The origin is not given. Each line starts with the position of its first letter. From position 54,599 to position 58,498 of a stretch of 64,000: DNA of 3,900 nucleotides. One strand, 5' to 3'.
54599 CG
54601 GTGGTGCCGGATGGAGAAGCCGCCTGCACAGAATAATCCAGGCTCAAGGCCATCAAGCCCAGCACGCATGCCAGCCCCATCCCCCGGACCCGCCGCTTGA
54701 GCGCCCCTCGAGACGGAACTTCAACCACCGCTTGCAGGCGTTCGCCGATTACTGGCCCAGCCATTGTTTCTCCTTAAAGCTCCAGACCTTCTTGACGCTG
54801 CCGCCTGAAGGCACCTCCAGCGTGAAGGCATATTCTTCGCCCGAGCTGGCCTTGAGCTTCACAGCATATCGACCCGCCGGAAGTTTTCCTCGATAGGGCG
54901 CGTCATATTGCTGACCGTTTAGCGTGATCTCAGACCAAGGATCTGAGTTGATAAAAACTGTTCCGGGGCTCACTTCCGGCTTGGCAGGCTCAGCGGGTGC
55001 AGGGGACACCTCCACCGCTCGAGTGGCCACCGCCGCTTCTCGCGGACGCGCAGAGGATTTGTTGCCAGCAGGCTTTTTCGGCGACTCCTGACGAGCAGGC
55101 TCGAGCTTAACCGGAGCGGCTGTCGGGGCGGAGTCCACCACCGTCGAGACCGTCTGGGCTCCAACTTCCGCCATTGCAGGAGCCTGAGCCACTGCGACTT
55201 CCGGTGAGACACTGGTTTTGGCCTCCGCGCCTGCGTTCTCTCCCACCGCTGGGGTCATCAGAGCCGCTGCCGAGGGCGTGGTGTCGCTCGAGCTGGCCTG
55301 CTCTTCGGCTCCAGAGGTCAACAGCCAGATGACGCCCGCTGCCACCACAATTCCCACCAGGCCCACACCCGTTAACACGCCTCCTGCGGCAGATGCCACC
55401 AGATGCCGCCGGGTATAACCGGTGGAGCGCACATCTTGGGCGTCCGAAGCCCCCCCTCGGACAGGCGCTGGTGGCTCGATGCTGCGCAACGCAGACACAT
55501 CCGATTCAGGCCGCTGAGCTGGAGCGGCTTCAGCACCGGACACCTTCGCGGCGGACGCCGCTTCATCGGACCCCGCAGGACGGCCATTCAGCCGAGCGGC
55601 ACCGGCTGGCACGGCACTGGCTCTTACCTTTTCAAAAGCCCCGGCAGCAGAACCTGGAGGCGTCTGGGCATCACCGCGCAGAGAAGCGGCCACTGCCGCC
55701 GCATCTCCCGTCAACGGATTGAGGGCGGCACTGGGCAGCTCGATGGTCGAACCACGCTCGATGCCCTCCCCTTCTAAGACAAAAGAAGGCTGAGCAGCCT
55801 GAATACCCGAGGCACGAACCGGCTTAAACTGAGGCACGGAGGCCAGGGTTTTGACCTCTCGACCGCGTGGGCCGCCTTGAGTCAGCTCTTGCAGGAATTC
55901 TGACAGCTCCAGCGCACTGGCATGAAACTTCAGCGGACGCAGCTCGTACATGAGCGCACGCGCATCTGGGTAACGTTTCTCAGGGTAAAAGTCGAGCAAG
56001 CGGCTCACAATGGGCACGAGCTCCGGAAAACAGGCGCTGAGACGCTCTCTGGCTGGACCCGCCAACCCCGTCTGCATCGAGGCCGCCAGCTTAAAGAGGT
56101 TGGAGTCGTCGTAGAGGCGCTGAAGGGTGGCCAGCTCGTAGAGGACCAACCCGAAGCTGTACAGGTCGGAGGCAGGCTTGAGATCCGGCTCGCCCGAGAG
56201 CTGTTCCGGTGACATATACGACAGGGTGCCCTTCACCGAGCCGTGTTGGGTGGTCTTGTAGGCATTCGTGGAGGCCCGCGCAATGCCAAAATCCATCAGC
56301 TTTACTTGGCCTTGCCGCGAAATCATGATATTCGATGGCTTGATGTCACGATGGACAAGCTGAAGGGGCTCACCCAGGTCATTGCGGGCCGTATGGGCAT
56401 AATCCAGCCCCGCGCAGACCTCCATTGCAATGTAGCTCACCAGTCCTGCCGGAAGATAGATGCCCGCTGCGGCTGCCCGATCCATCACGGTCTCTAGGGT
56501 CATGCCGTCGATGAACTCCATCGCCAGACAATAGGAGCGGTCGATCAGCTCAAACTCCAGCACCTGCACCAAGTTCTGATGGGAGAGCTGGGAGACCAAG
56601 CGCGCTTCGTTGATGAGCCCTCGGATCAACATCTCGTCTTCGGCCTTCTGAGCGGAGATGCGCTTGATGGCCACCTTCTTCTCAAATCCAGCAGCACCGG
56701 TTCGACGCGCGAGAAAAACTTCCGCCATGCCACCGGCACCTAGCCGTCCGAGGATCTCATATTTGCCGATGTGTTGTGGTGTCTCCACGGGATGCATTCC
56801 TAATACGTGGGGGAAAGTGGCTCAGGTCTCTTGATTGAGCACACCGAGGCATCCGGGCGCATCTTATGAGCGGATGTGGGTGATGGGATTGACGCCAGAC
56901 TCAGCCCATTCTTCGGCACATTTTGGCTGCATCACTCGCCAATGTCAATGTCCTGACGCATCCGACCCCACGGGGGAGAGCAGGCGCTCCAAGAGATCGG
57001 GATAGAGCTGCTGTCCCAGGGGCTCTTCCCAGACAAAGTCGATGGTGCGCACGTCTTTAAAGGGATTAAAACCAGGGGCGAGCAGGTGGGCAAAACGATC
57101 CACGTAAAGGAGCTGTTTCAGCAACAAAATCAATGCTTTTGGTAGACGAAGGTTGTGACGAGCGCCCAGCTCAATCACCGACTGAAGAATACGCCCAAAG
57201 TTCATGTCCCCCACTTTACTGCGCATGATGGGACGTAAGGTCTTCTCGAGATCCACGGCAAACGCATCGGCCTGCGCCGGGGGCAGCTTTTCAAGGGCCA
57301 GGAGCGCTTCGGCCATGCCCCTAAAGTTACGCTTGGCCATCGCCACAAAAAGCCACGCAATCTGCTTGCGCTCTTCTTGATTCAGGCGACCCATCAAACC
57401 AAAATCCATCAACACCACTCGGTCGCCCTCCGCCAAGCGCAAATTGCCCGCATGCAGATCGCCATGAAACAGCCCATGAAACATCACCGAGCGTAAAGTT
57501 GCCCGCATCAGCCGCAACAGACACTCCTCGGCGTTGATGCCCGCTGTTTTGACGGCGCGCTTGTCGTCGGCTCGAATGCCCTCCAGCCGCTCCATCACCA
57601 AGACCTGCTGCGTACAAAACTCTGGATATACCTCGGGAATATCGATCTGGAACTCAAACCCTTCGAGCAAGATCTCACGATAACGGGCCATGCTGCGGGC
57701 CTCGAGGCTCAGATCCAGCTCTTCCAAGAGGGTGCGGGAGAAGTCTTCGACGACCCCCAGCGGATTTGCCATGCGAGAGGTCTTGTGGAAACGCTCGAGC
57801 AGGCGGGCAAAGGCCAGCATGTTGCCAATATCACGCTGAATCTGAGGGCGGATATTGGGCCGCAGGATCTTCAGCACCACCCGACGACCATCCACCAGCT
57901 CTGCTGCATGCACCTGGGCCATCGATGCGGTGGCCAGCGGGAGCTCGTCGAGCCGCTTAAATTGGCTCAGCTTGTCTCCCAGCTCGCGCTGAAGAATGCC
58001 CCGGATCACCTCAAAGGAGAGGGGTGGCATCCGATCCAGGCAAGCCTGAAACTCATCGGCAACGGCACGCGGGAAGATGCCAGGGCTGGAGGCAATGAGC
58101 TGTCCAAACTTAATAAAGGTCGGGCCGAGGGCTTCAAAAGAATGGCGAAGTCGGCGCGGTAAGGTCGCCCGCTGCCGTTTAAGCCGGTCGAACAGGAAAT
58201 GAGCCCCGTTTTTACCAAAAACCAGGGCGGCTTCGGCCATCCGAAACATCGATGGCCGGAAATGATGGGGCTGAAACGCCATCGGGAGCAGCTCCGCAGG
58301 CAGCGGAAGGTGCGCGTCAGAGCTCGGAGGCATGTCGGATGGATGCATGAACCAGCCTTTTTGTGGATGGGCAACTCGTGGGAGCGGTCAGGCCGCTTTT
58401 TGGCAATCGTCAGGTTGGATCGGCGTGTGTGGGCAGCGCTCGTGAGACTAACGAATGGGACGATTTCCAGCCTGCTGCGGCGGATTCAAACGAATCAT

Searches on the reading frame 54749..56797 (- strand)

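Call 53: search_protein_families(library=pfam, proteins=[window:54749-56797:-], max_evalue=0.00001)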
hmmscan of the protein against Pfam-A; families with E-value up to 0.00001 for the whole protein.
window:54749-56797:- (682 aa): 2 families
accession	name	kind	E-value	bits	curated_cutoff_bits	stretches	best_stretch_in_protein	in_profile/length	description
PF00069.31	Pkinase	-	2.4e-41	142.3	31.7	1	13-276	1-252/263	Protein kinase domain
PF07714.23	PK_Tyr_Ser-Thr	-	7e-32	111.2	23.1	1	16-275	4-248/258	Protein tyrosine and serine/threonine kinase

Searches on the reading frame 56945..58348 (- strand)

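Call 58: search_protein_families(library=pfam, proteins=[window:56945-58348:-], max_evalue=0.001)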
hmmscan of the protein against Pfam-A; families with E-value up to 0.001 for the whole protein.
window:56945-58348:- (467 aa): 3 families
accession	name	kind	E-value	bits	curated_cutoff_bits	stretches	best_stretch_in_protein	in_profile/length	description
PF03109.22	ABC1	-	6.4e-62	209.3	22.9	1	105-348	4-243/244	ABC1 atypical kinase-like domain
PF01163.29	RIO1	-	2.8e-05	24.2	22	1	232-319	67-151/187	RIO domain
PF01636.29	APH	-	3.2e-05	24.3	23.2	1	179-320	99-198/239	Phosphotransferase enzyme family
